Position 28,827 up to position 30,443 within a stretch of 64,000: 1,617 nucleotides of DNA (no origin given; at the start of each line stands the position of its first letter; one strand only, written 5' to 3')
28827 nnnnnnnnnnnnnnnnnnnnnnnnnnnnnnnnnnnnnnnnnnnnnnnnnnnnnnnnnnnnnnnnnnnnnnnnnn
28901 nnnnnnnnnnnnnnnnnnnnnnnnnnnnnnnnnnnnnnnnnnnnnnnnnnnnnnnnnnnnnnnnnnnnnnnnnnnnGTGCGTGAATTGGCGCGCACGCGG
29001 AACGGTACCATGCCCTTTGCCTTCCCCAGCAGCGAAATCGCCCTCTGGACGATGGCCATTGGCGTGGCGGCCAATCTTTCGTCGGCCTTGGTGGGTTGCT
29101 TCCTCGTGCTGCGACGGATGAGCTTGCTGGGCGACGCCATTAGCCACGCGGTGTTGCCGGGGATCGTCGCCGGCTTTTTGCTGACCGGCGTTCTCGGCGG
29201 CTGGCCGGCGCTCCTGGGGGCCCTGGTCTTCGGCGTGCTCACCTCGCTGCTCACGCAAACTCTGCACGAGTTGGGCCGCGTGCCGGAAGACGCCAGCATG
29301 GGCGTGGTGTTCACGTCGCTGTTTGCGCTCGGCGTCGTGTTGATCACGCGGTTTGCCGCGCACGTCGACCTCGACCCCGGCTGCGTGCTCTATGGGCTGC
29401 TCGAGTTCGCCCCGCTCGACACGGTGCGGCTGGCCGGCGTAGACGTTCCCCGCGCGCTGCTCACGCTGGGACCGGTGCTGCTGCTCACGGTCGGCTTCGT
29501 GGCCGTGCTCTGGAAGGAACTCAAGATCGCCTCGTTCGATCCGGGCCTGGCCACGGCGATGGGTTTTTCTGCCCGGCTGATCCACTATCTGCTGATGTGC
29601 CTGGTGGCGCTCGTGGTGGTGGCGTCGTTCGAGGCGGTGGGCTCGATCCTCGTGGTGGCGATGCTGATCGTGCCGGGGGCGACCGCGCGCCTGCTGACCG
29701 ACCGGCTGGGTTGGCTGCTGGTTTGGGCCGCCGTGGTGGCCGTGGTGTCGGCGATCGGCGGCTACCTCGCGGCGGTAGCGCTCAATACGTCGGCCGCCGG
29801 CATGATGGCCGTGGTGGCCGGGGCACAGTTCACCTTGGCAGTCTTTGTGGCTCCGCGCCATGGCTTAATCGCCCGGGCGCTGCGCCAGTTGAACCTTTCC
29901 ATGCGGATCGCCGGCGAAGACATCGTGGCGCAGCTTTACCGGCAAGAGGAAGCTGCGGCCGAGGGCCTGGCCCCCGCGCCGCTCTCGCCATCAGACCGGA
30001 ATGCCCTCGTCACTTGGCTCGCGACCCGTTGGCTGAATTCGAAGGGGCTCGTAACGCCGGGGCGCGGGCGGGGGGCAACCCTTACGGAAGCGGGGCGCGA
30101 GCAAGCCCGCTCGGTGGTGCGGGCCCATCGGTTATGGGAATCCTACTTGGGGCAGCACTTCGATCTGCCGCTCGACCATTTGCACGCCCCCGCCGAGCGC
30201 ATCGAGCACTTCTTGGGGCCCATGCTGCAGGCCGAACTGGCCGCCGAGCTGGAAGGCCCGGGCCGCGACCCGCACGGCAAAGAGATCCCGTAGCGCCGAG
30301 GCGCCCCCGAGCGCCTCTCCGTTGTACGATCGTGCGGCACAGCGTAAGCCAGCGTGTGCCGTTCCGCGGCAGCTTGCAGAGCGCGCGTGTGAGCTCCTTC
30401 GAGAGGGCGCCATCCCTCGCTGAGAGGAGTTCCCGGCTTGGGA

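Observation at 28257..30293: Ferredoxin / P-II / YtgCR-like permease-repressor fusion in one coupled operon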

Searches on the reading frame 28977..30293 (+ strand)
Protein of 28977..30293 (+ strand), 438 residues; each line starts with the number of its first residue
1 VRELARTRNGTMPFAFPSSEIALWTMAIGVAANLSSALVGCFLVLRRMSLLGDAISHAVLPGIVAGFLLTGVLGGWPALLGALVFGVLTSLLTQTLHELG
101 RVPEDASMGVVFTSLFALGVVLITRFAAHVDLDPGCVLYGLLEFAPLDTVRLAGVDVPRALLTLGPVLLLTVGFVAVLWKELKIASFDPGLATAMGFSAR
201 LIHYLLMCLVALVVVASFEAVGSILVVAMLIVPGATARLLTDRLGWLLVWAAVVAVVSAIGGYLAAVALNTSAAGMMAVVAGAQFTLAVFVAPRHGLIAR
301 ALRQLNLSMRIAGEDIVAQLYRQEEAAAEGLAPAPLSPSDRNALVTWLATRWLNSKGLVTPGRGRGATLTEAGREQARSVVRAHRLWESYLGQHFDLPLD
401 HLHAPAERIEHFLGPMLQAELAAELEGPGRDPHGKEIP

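Call 3: search_protein_families(library=pfam, proteins=[window:28977-30293:+], max_evalue=0.01)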
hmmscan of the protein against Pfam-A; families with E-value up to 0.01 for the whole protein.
window:28977-30293:+ (438 aa): 2 families
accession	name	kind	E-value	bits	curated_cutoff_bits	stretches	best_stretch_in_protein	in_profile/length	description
PF00950.22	ABC-3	-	1.2e-47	163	20.1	1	21-291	4-257/258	ABC 3 transport family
PF02742.21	Fe_dep_repr_C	-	5.3e-20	71.6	27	1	370-438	1-69/70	Iron dependent repressor, metal binding and dimerisation domain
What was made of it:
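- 29010..30293 (+): Orphan ABC-3 metal-importer permease fused to a DtxR-like module (427 aa from ATG 29010). It belongs to the 'permease-2' type of the planctomycetal four-gene operon. Pfam (call 3).
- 29037..29849 (+): ABC-3 transmembrane domain (residues 21-291 of the 438-aa ORF). PF00950 163 bits (call 3).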

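Call 4: search_protein_families(library=ncbifam, proteins=[window:28977-30293:+], max_evalue=0.01)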
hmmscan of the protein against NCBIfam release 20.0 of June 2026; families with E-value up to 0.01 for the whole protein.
window:28977-30293:+ (438 aa): 7 families
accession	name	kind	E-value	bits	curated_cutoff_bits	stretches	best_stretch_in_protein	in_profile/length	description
NF040927.1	ABC_perm_SloB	subfamily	7.5e-47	160.4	460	1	30-297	20-269/271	metal ABC transporter permease subunit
NF040871.1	AztB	equivalog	6.6e-40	137.4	280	1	26-280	16-253/254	zinc ABC transporter permease AztB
TIGR03770.1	anch_rpt_perm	equivalog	1.6e-32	113.3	296.8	1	26-292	21-270/270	anchored repeat-type ABC transporter permease subunit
NF047407.1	TransRegMntRTherm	equivalog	1.1e-14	54.7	350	1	352-438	55-141/227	manganese-dependent transcriptional regulator MntR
NF007089.0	PRK09543.1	equivalog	2.5e-13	50.2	284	1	27-289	10-255/261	zinc ABC transporter permease subunit ZnuB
NF053665.1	TransRegDtxRActin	equivalog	7.4e-10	38.7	290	1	355-438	50-133/233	iron-dependent transcriptional repressor DtxR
NF008273.0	PRK11050.1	equivalog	0.00064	19.4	153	1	353-414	78-138/156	manganese-binding transcriptional regulator MntR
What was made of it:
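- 29037..29849 (+): NCBIfam SloB, AztB and ZnuB-type permease hits, all below the equivalog cut-offs (call 4).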

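Call 5: find_homologous_proteins(query=window:28977-30293:+, max_evalue=1e-10)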
Query window:28977-30293:+ (438 aa): 7270 proteins with E <= 1e-10 among 8000 candidates; the best 120 are listed.
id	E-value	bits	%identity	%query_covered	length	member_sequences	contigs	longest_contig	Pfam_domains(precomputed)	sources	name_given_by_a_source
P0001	9.4e-264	893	98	97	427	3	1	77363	PF02742.22,PF00950.23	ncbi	ncbi:MAG: metal ABC transporter permease [Pirellulales bacterium]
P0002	3.7e-227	773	88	97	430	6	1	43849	PF02742.22,PF00950.23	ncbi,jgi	jgi:ABC-type Mn2+/Zn2+ transport system permease subunit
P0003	1.4e-219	748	85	96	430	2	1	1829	PF02742.22,PF00950.23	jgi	jgi:ABC-type Mn2+/Zn2+ transport system permease subunit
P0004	7.5e-161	554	64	96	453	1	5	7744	PF02742.22,PF00950.23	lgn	-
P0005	1.2e-160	554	64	95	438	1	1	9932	PF02742.22,PF00950.23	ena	-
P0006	1.4e-160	553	62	95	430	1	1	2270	PF02742.22,PF00950.23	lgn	-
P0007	1.4e-159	550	63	95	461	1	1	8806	PF02742.22,PF00950.23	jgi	-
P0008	2.4e-158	546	63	95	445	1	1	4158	PF02742.22,PF00950.23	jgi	jgi:manganese/zinc/iron transport system permease protein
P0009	1.8e-156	540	64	96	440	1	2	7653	PF02742.22,PF00950.23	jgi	jgi:manganese/zinc/iron transport system permease protein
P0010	2.2e-156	540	57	96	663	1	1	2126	PF01032.24,PF02742.22,PF00950.23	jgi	jgi:manganese/zinc/iron transport system permease protein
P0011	6.1e-156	538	61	96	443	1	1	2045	PF02742.22,PF00950.23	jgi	jgi:manganese/zinc/iron transport system permease protein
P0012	6.8e-156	538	62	96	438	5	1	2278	PF02742.22,PF00950.23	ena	-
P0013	1.4e-155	537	62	96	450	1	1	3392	PF01032.24,PF02742.22,PF00950.23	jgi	jgi:manganese/zinc/iron transport system permease protein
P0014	2.6e-155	536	62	96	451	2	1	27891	PF01032.24,PF02742.22,PF00950.23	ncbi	-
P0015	3.8e-155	535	60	95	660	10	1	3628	PF01032.24,PF02742.22,PF00950.23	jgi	jgi:ABC-type Mn2+/Zn2+ transport system permease subunit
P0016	1.4e-153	530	62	97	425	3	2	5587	PF02742.22,PF00950.23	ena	-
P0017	1.9e-153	530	62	97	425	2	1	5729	PF02742.22,PF00950.23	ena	-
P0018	3.2e-153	529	63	95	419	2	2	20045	PF01032.24,PF02742.22,PF00950.23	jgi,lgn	jgi:ABC-type Mn2+/Zn2+ transport system permease subunit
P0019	7.5e-153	528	61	97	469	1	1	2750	PF02742.22,PF00950.23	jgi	jgi:manganese/zinc/iron transport system permease protein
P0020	2.2e-152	526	59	97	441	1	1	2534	PF02742.22,PF00950.23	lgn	-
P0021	2.4e-152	526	60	96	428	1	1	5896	PF01032.24,PF02742.22,PF00950.23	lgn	-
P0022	2.6e-152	526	60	96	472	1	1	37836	PF01032.24,PF02742.22,PF00950.23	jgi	jgi:ABC-type Mn2+/Zn2+ transport system permease subunit/Mn-dependent DtxR family transcriptional re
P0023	6.6e-152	525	63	95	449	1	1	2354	PF02742.22,PF00950.23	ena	-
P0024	9.9e-152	524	60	95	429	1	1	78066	PF01032.24,PF02742.22,PF00950.23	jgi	jgi:ABC-type Mn2+/Zn2+ transport system permease subunit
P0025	1.1e-151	524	62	96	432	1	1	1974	PF02742.22,PF00950.23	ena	-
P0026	3.9e-151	522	62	96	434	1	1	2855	PF01032.24,PF02742.22,PF00950.23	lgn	-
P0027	4.3e-151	522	58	100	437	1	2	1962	PF02742.22,PF00950.23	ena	-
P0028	8.3e-151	521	62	97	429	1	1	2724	PF02742.22,PF00950.23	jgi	jgi:ABC-type Mn2+/Zn2+ transport system permease subunit/Mn-dependent DtxR family transcriptional re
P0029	1.7e-150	520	60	96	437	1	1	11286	PF02742.22,PF00950.23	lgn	-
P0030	1.8e-150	520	60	97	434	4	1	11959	PF02742.22,PF00950.23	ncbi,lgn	ncbi:MAG: metal ABC transporter permease [Pirellulales bacterium]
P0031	2.0e-150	520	61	96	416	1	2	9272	PF01032.24,PF02742.22,PF00950.23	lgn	-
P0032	2.8e-150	519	61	97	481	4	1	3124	PF02742.22,PF00950.23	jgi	jgi:manganese/zinc/iron transport system permease protein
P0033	3.4e-150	519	59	97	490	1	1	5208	PF02742.22,PF00950.23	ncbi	-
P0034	3.4e-150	519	62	95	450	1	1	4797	PF02742.22,PF00950.23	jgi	jgi:manganese/zinc/iron transport system permease protein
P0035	3.6e-150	519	62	96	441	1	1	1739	PF02742.22,PF00950.23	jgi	jgi:manganese/zinc/iron transport system permease protein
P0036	6.6e-150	518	60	96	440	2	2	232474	PF02742.22,PF00950.23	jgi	-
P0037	6.9e-150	518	59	95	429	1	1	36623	PF02742.22,PF00950.23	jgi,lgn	jgi:manganese/zinc/iron transport system permease protein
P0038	1.1e-149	517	60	96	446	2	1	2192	PF01032.24,PF02742.22,PF00950.23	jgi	jgi:ABC-type Mn2+/Zn2+ transport system permease subunit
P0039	1.2e-149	517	60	96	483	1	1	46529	PF02742.22,PF00950.23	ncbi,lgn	ncbi:MAG: metal ABC transporter permease [Pirellulales bacterium]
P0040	2.4e-149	516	60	96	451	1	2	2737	PF02742.22,PF00950.23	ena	-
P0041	2.4e-149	516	59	96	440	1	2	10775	PF02742.22,PF00950.23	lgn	-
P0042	3.0e-149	516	60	97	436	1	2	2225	PF02742.22,PF00950.23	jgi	-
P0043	3.8e-149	516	62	96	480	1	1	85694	PF02742.22,PF00950.23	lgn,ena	-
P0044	7.8e-149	515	59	95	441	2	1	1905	PF02742.22,PF00950.23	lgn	-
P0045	1.1e-148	514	62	96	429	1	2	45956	PF02742.22,PF00950.23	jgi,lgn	jgi:ABC-type Mn2+/Zn2+ transport system permease subunit/Mn-dependent DtxR family transcriptional re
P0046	1.4e-148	514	60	97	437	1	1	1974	PF02742.22,PF00950.23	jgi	jgi:ABC-type Mn2+/Zn2+ transport system permease subunit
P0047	1.6e-148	514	62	96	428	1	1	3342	PF02742.22,PF00950.23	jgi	jgi:manganese/zinc/iron transport system permease protein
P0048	4.0e-148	512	61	96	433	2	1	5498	PF02742.22,PF00950.23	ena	-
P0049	5.1e-148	512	61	97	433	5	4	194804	PF01032.24,PF02742.22,PF00950.23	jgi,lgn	jgi:ABC-type Mn2+/Zn2+ transport system permease subunit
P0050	5.8e-148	512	59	97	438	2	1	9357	PF02742.22,PF00950.23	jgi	jgi:ABC-type Mn2+/Zn2+ transport system permease subunit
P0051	7.1e-148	512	59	96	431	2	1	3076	PF02742.22,PF00950.23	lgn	-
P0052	9.6e-148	511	62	96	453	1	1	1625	PF01032.24,PF02742.22,PF00950.23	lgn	-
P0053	1.1e-147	511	59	97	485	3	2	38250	PF02742.22,PF00950.23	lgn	-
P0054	1.2e-147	511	59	97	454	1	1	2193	PF01032.24,PF02742.22,PF00950.23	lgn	-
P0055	1.2e-147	511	58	97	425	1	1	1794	PF02742.22,PF00950.23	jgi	jgi:manganese/zinc/iron transport system permease protein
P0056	1.7e-147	510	60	96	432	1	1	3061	PF02742.22,PF00950.23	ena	-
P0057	1.7e-147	510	61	95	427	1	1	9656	PF02742.22,PF00950.23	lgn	-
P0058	1.9e-147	510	58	97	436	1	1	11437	PF02742.22,PF00950.23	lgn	-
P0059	3.3e-147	509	61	95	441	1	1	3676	PF01032.24,PF02742.22,PF00950.23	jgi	jgi:ABC-type Mn2+/Zn2+ transport system permease subunit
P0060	4.1e-147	509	59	97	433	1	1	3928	PF01032.24,PF02742.22,PF00950.23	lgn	-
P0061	4.9e-147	509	59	96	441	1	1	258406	PF02742.22,PF00950.23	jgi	jgi:manganese/zinc/iron transport system permease protein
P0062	5.5e-147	509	59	95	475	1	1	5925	PF02742.22,PF00950.23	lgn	-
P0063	8.7e-147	508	61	92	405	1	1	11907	PF01032.24,PF02742.22,PF00950.23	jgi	jgi:manganese/zinc/iron transport system permease protein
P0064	1.1e-146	508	60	96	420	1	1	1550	PF02742.22,PF00950.23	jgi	jgi:manganese/zinc/iron transport system permease protein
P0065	1.3e-146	507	62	95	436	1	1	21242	PF02742.22,PF00950.23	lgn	-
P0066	1.5e-146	507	60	96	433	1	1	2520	PF02742.22,PF00950.23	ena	-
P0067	2.1e-146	507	59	96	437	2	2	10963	PF02742.22,PF00950.23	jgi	jgi:manganese/zinc/iron transport system permease protein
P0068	2.2e-146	507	59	96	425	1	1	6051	PF02742.22,PF00950.23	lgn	-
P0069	2.4e-146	507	58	95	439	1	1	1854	PF02742.22,PF00950.23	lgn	-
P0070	3.6e-146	506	57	99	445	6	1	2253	PF02742.22,PF00950.23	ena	-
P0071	4.9e-146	505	60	96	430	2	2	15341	PF02742.22,PF00950.23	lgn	-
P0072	5.7e-146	505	60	96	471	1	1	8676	PF02742.22,PF00950.23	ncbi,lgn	ncbi:iron chelate uptake ABC transporter family permease subunit [soil metagenome]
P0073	6.3e-146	505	59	97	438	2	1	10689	PF02742.22,PF00950.23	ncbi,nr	ncbi:MAG: metal ABC transporter permease [Planctomycetaceae bacterium]|nr:metal ABC transporter perm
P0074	8.4e-146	505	60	96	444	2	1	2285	PF01032.24,PF02742.22,PF00950.23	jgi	jgi:ABC-type Mn2+/Zn2+ transport system permease subunit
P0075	1.1e-145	504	61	96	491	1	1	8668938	PF02742.22,PF00950.23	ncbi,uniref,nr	ncbi:metal ABC transporter permease [Tautonia plasticadhaerens]|uniref:Manganese transport system me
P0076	1.6e-145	504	59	96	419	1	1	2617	PF02742.22,PF00950.23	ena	-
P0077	1.9e-145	503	60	95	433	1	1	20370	PF01032.24,PF02742.22,PF00950.23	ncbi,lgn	-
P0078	2.0e-145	503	61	95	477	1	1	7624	PF02742.22,PF00950.23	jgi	jgi:ABC-type Mn2+/Zn2+ transport system permease subunit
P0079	2.5e-145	503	60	97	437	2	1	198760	PF02742.22,PF00950.23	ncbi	ncbi:MAG: metal ABC transporter permease [Gemmataceae bacterium]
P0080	2.6e-145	503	60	95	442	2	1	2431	PF02742.22,PF00950.23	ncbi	-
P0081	3.5e-145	503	59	95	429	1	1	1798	PF02742.22,PF00950.23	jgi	jgi:manganese/zinc/iron transport system permease protein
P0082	3.8e-145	503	58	96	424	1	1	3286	PF01032.24,PF02742.22,PF00950.23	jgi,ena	-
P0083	5.0e-145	502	59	98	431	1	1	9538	PF02742.22,PF00950.23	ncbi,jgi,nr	ncbi:MAG TPA: metal ABC transporter permease [Pirellulales bacterium]|jgi:ABC-type Mn2+/Zn2+ transpo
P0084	7.3e-145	502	59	97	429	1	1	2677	PF02742.22,PF00950.23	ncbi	-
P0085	7.5e-145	502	58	97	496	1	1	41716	PF02742.22,PF00950.23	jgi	jgi:manganese/zinc/iron transport system permease protein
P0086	7.7e-145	502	59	96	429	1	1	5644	PF02742.22,PF00950.23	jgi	-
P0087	9.8e-145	501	59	96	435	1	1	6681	PF01032.24,PF02742.22,PF00950.23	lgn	-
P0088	1.1e-144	501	59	97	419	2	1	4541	PF02742.22,PF00950.23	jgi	jgi:manganese/zinc/iron transport system permease protein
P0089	1.1e-144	501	61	96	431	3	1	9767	PF02742.22,PF00950.23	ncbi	-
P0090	1.2e-144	501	58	96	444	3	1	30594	PF01032.24,PF02742.22,PF00950.23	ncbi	-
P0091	1.9e-144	500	61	95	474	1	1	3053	PF02742.22,PF00950.23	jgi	jgi:manganese/zinc/iron transport system permease protein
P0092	1.9e-144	500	58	96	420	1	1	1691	PF02742.22,PF00950.23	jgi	jgi:manganese/zinc/iron transport system permease protein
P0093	2.3e-144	500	58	97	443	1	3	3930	PF02742.22,PF00950.23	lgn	-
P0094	2.3e-144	500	60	95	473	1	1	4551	PF02742.22,PF00950.23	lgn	-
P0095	2.5e-144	500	61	95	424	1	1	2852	PF02742.22,PF00950.23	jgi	jgi:ABC-type Mn2+/Zn2+ transport system permease subunit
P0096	3.0e-144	500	59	97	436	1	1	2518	PF02742.22,PF00950.23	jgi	jgi:ABC-type Mn2+/Zn2+ transport system permease subunit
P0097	3.7e-144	499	58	96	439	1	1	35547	PF02742.22,PF00950.23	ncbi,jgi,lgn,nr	ncbi:MAG TPA: metal ABC transporter permease [Pirellulales bacterium]|jgi:ABC-type Mn2+/Zn2+ transpo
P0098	4.2e-144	499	59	96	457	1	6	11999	PF02742.22,PF00950.23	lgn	-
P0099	4.3e-144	499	58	95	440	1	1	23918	PF02742.22,PF00950.23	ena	-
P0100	4.5e-144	499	59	96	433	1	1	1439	PF01032.24,PF02742.22,PF00950.23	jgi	jgi:manganese/zinc/iron transport system permease protein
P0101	5.3e-144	499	59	95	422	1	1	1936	PF01032.24,PF02742.22,PF00950.23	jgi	jgi:manganese/zinc/iron transport system permease protein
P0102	5.6e-144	499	60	95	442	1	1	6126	PF02742.22,PF00950.23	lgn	-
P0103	5.7e-144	499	59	96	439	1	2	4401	PF01032.24,PF02742.22,PF00950.23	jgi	jgi:ABC-type Mn2+/Zn2+ transport system permease subunit/Mn-dependent DtxR family transcriptional re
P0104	6.0e-144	499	58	96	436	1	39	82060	PF02742.22,PF00950.23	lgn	-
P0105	7.5e-144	498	59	95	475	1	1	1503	PF02742.22,PF00950.23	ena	-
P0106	7.6e-144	498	58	97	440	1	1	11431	PF02742.22,PF00950.23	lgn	-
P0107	9.0e-144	498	58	96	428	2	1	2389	PF02742.22,PF00950.23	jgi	jgi:ABC-type Mn2+/Zn2+ transport system permease subunit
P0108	9.4e-144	498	57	97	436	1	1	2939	PF02742.22,PF00950.23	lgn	-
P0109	9.7e-144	498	59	95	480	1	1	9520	PF02742.22,PF00950.23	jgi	jgi:ABC-type Mn2+/Zn2+ transport system permease subunit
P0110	1.0e-143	498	58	96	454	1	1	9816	PF02742.22,PF00950.23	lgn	-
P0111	1.0e-143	498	58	96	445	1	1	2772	PF01032.24,PF02742.22,PF00950.23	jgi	jgi:manganese/zinc/iron transport system permease protein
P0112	1.2e-143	498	60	95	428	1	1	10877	PF02742.22,PF00950.23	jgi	jgi:ABC-type Mn2+/Zn2+ transport system permease subunit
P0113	1.3e-143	498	59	98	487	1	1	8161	PF02742.22,PF00950.23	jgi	jgi:manganese/zinc/iron transport system permease protein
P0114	1.3e-143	497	58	95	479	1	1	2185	PF01032.24,PF02742.22,PF00950.23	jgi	-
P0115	1.5e-143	497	58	96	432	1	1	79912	PF02742.22,PF00950.23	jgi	jgi:manganese/zinc/iron transport system permease protein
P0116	2.3e-143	497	58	98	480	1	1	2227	PF02742.22,PF00950.23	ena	-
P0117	4.4e-143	496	60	95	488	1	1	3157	PF02742.22,PF00950.23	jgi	jgi:manganese/zinc/iron transport system permease protein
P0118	4.7e-143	496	58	95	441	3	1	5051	PF02742.22,PF00950.23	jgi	-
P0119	5.2e-143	496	57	96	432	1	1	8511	PF02742.22,PF00950.23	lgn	-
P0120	5.4e-143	495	58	96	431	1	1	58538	PF02742.22,PF00950.23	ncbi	ncbi:MAG: metal ABC transporter permease [Planctomycetales bacterium]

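Call 9: find_encoding_contigs(protein=P0001, flank=10000, max_places=3)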
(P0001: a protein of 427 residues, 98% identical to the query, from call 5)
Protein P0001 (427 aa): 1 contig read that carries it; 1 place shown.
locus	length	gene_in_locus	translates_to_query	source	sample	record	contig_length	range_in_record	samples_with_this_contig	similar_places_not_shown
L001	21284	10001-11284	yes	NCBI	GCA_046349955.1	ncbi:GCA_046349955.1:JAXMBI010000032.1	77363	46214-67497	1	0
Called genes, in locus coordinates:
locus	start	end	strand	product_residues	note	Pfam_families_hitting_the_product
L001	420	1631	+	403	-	PF10609:ParA (weak), PF13614:AAA_31 (weak)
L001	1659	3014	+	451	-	PF00437:T2SSE, PF27713:UCP018868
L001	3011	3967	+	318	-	PF00482:T2SSF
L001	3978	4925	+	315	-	PF00482:T2SSF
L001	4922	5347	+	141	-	PF07811:TadE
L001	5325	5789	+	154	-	PF07811:TadE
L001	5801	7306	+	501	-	PF13400:Tad (weak)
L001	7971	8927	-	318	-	-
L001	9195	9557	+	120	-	-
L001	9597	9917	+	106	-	PF00543:P-II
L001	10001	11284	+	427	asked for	PF00950:ABC-3, PF02742:Fe_dep_repr_C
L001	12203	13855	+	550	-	PF00140:Sigma70_r1_2, PF04542:Sigma70_r2, PF04539:Sigma70_r3, PF04545:Sigma70_r4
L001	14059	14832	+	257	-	PF04989:RMNT_CmcI (weak), PF13578:Methyltransf_24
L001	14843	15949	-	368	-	PF01966:HD (weak)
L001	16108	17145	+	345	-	PF00899:ThiF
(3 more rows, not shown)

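Call 10: find_encoding_contigs(protein=P0002, flank=10000, max_places=3)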
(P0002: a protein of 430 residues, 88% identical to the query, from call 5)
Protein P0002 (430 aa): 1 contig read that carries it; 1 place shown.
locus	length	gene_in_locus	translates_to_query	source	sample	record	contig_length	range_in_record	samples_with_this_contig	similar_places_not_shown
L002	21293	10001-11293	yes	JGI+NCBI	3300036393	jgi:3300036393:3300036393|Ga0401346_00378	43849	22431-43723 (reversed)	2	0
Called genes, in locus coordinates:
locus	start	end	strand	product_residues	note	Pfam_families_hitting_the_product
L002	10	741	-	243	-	-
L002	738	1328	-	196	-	-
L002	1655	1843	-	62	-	-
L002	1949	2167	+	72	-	PF08281:Sigma70_r4_2, PF04545:Sigma70_r4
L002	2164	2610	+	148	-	-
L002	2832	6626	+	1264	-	-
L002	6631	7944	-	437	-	PF01554:MatE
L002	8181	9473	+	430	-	PF13570:Beta-prop_ACSF4 (faint), PF01011:PQQ (faint), PF13360:PQQ_2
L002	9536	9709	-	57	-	-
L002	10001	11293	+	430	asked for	PF00950:ABC-3, PF02742:Fe_dep_repr_C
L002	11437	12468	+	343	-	PF07963:N_methyl, PF07596:SBP_bac_10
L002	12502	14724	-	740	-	-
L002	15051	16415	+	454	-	PF00324:AA_permease, PF13520:AA_permease_2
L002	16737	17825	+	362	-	PF01261:AP_endonuc_2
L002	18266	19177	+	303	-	-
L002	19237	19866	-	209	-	PF07638:Sigma70_ECF, PF04542:Sigma70_r2 (weak), PF08281:Sigma70_r4_2, PF04545:Sigma70_r4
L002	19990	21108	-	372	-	-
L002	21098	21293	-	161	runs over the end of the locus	-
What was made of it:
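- L002 has the fusion between unrelated genes (call 10).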
